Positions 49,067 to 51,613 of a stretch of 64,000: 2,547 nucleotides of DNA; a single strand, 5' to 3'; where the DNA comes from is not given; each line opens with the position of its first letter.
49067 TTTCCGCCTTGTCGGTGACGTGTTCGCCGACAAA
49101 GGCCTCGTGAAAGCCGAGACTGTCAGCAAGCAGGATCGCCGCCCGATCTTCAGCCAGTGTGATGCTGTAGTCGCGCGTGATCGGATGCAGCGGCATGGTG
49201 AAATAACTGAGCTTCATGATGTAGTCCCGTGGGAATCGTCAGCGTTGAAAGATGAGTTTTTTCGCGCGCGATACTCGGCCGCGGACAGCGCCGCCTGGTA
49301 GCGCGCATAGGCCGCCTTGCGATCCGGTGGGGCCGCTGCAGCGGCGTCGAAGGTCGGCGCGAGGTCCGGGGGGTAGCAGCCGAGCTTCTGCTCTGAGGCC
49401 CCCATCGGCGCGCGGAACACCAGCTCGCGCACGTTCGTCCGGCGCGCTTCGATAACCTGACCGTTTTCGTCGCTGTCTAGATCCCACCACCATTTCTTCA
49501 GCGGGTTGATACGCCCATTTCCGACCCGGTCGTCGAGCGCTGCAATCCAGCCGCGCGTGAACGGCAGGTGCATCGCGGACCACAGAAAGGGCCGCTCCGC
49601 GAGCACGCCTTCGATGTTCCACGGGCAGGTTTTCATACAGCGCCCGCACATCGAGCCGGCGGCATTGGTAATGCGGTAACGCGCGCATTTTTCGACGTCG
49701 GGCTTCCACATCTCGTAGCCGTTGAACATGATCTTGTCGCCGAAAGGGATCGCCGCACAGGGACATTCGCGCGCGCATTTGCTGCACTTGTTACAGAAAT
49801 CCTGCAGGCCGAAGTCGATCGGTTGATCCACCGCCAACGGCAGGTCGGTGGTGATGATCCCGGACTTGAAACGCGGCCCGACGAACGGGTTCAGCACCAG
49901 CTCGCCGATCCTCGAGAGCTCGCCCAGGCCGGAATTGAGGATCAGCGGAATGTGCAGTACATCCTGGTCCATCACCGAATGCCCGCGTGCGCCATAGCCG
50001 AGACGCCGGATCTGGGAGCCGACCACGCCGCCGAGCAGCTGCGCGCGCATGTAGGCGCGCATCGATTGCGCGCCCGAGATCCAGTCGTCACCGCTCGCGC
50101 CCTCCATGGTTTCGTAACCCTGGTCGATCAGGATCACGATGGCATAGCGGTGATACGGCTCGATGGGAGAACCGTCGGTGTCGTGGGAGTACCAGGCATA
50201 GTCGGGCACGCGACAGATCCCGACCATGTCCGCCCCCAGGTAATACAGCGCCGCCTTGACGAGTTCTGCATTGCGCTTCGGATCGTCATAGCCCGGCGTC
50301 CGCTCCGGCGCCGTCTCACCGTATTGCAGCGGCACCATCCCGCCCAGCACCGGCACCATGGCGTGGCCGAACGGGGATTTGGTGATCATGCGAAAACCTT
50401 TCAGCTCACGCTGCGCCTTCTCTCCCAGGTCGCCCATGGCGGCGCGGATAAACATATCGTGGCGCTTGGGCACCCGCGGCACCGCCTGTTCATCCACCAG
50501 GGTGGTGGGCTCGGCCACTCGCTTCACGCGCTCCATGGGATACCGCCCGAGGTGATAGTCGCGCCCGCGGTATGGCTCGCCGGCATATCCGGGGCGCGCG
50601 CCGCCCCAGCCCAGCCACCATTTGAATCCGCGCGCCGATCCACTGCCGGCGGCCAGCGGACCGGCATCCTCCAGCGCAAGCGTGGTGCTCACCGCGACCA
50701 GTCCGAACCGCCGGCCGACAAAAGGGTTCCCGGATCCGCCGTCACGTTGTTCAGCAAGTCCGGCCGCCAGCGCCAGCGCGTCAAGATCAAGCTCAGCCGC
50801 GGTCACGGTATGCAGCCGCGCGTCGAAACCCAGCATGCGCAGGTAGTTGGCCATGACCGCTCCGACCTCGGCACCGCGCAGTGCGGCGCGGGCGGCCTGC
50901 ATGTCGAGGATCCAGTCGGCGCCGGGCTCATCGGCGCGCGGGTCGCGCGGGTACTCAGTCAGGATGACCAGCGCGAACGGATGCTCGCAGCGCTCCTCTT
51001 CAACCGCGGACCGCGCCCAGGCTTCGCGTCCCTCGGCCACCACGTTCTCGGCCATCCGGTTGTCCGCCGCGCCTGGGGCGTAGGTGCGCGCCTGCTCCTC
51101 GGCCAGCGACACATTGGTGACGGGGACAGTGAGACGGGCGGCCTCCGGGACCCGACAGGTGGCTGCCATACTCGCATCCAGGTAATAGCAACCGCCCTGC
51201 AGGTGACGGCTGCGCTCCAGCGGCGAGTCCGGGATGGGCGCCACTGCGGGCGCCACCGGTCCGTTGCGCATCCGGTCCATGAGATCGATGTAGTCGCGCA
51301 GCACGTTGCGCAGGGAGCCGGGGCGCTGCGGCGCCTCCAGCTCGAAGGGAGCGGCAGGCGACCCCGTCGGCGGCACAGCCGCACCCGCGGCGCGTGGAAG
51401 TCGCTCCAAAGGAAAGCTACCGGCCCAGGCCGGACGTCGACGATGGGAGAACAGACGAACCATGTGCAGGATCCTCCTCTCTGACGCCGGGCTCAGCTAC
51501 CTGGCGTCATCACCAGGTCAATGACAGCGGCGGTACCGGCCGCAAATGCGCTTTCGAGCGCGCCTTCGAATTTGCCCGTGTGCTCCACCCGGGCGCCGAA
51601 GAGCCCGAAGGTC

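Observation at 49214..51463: Cytoplasmic 'catabolic' reductive dehalogenase homolog (NpRdhA/BhbA-like) in an aerobic-type degradation cluster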

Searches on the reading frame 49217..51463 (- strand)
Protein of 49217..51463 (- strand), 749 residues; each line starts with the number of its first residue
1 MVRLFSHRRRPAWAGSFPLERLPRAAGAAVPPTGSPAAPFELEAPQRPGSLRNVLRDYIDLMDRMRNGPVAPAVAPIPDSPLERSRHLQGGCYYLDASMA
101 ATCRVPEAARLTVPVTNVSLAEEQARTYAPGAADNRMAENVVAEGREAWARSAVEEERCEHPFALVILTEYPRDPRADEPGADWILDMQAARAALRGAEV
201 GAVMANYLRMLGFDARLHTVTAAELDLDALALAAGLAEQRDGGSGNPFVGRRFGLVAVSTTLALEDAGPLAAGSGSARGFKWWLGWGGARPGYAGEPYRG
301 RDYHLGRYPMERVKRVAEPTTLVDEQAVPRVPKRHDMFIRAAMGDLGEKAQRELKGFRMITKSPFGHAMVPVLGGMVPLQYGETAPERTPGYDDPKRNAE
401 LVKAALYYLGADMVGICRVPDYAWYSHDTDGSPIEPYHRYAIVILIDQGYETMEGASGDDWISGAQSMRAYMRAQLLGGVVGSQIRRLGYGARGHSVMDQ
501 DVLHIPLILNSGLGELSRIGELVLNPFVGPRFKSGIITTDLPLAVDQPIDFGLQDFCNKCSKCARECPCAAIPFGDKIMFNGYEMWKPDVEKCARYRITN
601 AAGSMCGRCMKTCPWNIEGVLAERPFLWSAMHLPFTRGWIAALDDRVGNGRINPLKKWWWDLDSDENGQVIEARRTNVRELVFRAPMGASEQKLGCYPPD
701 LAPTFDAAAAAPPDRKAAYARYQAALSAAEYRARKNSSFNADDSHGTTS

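Call 4: search_protein_families(library=pfam, proteins=[window:49217-51463:-], max_evalue=1)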
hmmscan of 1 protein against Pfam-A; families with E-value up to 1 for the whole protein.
window:49217-51463:- (749 aa): 8 families
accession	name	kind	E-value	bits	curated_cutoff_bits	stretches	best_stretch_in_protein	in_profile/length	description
PF12838.12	Fer4_7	-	3.3e-05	24.7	27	1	557-617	2-52/52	4Fe-4S dicluster domain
PF13484.11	Fer4_16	-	0.00011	23.3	30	1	557-616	2-66/66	4Fe-4S double cluster binding domain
PF00037.32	Fer4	-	0.003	17.7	21.1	2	606-616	11-21/24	4Fe-4S binding domain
PF12837.12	Fer4_6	-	0.0038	17.6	25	2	555-572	7-24/24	4Fe-4S binding domain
PF12798.12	Fer4_3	-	0.033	15.4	27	1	605-617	3-15/15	4Fe-4S binding domain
PF12797.12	Fer4_2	-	0.06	13.8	24.5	1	554-568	7-21/22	4Fe-4S binding domain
PF13237.11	Fer4_10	-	0.06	13.7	25.5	1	605-617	11-22/53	4Fe-4S dicluster domain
PF12800.12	Fer4_4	-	0.99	10.4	24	0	605-614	6-15/17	4Fe-4S binding domain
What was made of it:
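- On Catabolic (NpRdhA/BhbA-type) reductive dehalogenase: There is no hit at E up to 1 (call 4).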

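Call 5: search_protein_families(library=ncbifam, proteins=[window:49217-51463:-], max_evalue=1)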
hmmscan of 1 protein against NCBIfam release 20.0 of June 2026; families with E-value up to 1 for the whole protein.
window:49217-51463:- (749 aa): 18 families
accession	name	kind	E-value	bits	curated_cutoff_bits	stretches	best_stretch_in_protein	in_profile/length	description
TIGR02486.1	RDH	subfamily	5.3e-57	194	160.35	3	439-617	88-280/314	reductive dehalogenase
TIGR00276.1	TIGR00276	equivalog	1.8e-05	23.9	200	1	502-616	131-244/337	tRNA epoxyqueuosine(34) reductase QueG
NF058577.1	FdxA_fam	equivalog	0.00031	20.9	65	1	553-577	5-29/52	4Fe-4S ferredoxin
NF042909.1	FMH_DH_FwdF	exception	0.0089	15.2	375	1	554-617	256-310/336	tungsten-dependent formylmethanofuran dehydrogenase subunit FwdF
TIGR04105.1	FeFe_hydrog_B1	subfamily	0.014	14.1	450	1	554-615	141-202/462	monomeric [FeFe] hydrogenase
NF004537.0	PRK05888.1-3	equivalog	0.02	14.4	163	1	555-616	68-128/204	NADH-quinone oxidoreductase subunit NuoI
TIGR00402.1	napF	equivalog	0.027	14.4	102.2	0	554-572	130-148/149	ferredoxin-type protein NapF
TIGR02700.1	flavo_MJ0208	hypoth_equivalog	0.028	13.7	251.35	1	531-616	131-192/234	dihydromethanopterin reductase (acceptor)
TIGR01971.1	NuoI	subfamily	0.034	13.7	113.05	1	554-616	41-96/121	NADH-quinone oxidoreductase, chain I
NF040864.1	HgcB_ferredoxin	equivalog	0.12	12.2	99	0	554-572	43-61/93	mercury methylation ferredoxin HgcB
TIGR04270.1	Rama_corrin_act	subfamily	0.13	10.6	500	1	556-615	479-524/534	methylamine methyltransferase corrinoid protein reductive activase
NF038196.1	ferrodoxin_EFR1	subfamily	0.19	11.7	75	1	550-579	179-209/242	EFR1 family ferrodoxin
TIGR01945.1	rnfC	subfamily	0.3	9.6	245.95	1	555-620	363-421/435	RnfABCDGE type electron transport complex subunit C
TIGR00273.1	TIGR00273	equivalog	0.43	9.4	444.8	1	556-618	294-360/432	LutB/LldF family L-lactate oxidation iron-sulfur protein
NF006221.0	PRK08348.1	subfamily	0.49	10.1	124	1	555-616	44-90/136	NADH-plastoquinone oxidoreductase subunit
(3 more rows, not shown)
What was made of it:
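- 49214..51463 (-): rdhA: 749-aa cytoplasmic catabolic-type reductive dehalogenase homolog (NpRdhA-like, no fused reductase). TIGR02486 scores 194 bits against a cutoff of 160 (call 5).
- On Catabolic (NpRdhA/BhbA-type) reductive dehalogenase: 194 bits against a cutoff of 160.35 (call 5).
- On Epoxyqueuosine reductase QueG: 24 bits against a cutoff of 200 (call 5).
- TIGR02486 is above its cutoff (call 5). QueG shares the fold and the ferredoxin motifs, and there is a weak TIGR00276 hit at E 2e-5 (call 5). TIGR00276 scores 24 bits against a cutoff of 200 (call 5).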

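Call 6: search_solved_structures(query=window:49217-51463:-, max_evalue=1, show_alignments=2)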
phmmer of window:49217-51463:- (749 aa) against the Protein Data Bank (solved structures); distinct sequences matched with E-value up to 1: 7.
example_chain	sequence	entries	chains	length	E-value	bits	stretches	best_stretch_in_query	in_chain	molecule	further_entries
4ras_A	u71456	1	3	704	3.2e-189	634.1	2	160-740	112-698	Oxidoreductase, NAD-binding/iron-sulfur cluster-binding protein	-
6zxu_A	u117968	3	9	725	6.7e-189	633.1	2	160-738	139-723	Oxidoreductase, NAD-binding/iron-sulfur cluster-binding protein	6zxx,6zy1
6zy0_A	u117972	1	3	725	2.4e-188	631.3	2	160-738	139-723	Oxidoreductase, NAD-binding/iron-sulfur cluster-binding protein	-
4uqu_A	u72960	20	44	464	2.8e-22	82.1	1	505-659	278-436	TETRACHLOROETHENE REDUCTIVE DEHALOGENASE CATALYTIC SUBUNIT PCEA | TETRACHLOROETHENE REDUCTIVE DEHALOGENASE CATALYTIC SUBUNIT | Tetrachloroethene reductive dehal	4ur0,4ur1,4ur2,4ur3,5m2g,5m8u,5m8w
8q4h_A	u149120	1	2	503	2.1e-20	75.9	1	440-654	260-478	Tetrachloroethene reductive dehalogenase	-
5d6s_A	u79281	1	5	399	0.13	13.8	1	509-616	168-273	Epoxyqueuosine reductase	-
1clf_A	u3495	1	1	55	0.25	12.9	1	552-579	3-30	FERREDOXIN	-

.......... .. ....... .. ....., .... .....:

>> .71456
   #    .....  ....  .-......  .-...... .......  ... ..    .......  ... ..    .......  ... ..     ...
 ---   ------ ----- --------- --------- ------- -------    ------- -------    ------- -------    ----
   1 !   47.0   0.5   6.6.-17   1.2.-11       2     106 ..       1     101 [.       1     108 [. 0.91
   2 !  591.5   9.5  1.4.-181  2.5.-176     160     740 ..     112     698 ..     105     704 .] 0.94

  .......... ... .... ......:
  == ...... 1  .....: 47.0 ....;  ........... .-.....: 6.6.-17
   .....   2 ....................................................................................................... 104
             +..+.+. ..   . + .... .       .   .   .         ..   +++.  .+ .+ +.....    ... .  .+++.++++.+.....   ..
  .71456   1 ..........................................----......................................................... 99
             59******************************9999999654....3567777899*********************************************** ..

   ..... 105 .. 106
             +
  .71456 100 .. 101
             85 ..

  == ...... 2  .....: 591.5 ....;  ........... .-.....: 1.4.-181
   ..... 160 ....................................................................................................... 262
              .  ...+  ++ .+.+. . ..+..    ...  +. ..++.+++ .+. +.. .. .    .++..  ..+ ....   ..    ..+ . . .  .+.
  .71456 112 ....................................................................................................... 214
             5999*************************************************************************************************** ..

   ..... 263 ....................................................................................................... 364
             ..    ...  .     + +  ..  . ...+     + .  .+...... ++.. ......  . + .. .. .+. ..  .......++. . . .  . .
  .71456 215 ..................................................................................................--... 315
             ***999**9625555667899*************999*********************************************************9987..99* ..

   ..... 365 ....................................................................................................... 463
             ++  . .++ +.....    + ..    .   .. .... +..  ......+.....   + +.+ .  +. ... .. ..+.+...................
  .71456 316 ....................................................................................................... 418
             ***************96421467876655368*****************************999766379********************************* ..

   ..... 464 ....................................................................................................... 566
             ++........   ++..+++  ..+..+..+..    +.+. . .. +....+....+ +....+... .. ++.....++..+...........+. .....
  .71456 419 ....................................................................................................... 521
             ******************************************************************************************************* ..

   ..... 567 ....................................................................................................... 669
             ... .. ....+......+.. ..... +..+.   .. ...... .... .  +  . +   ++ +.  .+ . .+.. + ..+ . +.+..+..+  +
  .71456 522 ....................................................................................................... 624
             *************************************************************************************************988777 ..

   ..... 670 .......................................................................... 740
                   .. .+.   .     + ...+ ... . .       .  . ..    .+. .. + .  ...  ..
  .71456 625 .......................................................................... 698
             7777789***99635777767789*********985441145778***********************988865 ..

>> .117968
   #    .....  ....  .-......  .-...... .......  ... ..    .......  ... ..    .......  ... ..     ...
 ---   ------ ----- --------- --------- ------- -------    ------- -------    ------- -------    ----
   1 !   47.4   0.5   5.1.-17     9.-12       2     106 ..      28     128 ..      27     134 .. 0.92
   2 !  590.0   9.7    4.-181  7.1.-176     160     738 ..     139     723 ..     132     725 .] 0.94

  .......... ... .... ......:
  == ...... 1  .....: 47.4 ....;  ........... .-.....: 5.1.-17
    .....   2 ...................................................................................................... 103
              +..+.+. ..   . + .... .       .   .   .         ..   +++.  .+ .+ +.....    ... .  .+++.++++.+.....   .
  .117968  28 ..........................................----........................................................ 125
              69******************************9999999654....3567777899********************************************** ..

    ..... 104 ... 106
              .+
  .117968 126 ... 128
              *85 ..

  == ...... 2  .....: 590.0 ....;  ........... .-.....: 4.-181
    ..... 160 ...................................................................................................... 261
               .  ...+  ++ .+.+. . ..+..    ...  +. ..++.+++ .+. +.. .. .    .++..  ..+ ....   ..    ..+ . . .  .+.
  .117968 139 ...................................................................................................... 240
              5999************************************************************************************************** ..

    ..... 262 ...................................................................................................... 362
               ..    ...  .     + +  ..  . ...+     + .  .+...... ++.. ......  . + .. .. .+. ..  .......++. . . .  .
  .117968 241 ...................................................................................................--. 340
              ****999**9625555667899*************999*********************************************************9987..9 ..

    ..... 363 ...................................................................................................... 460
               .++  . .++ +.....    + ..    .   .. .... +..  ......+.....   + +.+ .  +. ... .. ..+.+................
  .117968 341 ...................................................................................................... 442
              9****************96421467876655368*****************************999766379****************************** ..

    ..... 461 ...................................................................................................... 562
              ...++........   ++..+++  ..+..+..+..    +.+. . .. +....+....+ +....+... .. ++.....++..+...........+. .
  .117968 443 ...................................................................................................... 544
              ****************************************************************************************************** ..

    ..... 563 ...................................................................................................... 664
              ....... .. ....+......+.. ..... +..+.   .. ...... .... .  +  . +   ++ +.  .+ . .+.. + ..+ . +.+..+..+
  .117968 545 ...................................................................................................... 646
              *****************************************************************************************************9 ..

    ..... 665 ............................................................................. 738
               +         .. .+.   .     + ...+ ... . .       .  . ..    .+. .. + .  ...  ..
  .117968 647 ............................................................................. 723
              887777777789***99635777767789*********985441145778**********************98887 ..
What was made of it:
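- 49214..51463 (-): NpRdhA 4RAS gives E 3e-189 (call 6).
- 50987..51145 (-): Residues 107-159: a ~53-aa insertion relative to NpRdhA (10 aa there), in the N-terminal non-catalytic domain; it marks the subclade. It is the gap between the two HMMER domains (call 6).
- On Catabolic (NpRdhA/BhbA-type) reductive dehalogenase: phmmer to 4RAS gives E 3e-189 and covers residues 2-106 and 160-740 (call 6). The N-terminus aligns with residues 1-24 of NpRdhA (call 6).
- Closest known: Respiratory RdhAs. Same: They share the cobalamin-binding core and the two Fe-S motifs (E 3e-22 and 2e-20, call 6).
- Checked: Chance cannot explain the similarity to reductive dehalogenases: phmmer E is 3e-189 to NpRdhA (call 6).
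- PceA matches at E 3e-22 (call 6) and TIGR02486 passes (call 5).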

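Call 11: find_encoding_contigs(protein=window:49217-51463:-, flank=10000, max_places=6)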
Protein window:49217-51463:- (749 aa): no gene with exactly this product is on record in the collection.
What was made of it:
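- Tried and rejected: The protein is not on record (call 11).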

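Call 12: find_homologous_proteins(query=window:49217-51463:-, max_evalue=1e-10)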
Query window:49217-51463:- (749 aa): 3552 proteins with E <= 1e-10 among 8000 candidates; the best 120 are listed.
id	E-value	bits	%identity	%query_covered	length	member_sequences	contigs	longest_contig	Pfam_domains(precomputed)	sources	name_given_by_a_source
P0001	0.0e+0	1713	98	100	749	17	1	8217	PF12838.13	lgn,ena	-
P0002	0.0e+0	1264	76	98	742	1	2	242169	-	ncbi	ncbi:MAG: hypothetical protein AB7Q81_18780 [Gammaproteobacteria bacterium]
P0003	0.0e+0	1252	73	98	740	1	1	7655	PF12838.13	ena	-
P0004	0.0e+0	1201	71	98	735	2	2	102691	-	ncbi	ncbi:MAG: reductive dehalogenase domain-containing protein [Gammaproteobacteria bacterium]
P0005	0.0e+0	1187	70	98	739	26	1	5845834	PF13484.12,PF12838.13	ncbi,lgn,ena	-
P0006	0.0e+0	1183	69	98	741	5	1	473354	PF12837.13,PF00037.33,PF13484.12,PF12838.13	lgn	-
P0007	0.0e+0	1182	69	98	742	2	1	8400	PF12837.13,PF00037.33,PF13484.12,PF12838.13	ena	-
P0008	0.0e+0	1178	69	98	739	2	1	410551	PF00037.33,PF13484.12,PF12838.13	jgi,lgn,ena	-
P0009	0.0e+0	1177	69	98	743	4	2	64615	PF12837.13,PF00037.33,PF13484.12,PF12838.13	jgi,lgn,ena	jgi:reductive dehalogenase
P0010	0.0e+0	1172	69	98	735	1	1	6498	PF13484.12,PF12838.13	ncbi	-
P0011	0.0e+0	1165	68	98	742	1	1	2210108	PF12838.13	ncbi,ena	-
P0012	0.0e+0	1162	69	98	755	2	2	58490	-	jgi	-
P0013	0.0e+0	1161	68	98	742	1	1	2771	-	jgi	jgi:reductive dehalogenase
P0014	0.0e+0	1156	68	99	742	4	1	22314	-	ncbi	-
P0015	0.0e+0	1154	69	98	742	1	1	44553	PF00037.33,PF13484.12,PF12838.13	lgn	-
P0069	0.0e+0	1047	61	98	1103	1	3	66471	PF00111.33,PF00175.27,PF22290.2,PF12838.13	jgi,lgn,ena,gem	-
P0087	8.4e-293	992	57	98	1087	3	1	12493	PF00111.33,PF22290.2,PF12838.13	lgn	-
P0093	8.9e-284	962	61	91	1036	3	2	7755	PF00111.33,PF13484.12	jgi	jgi:reductive dehalogenase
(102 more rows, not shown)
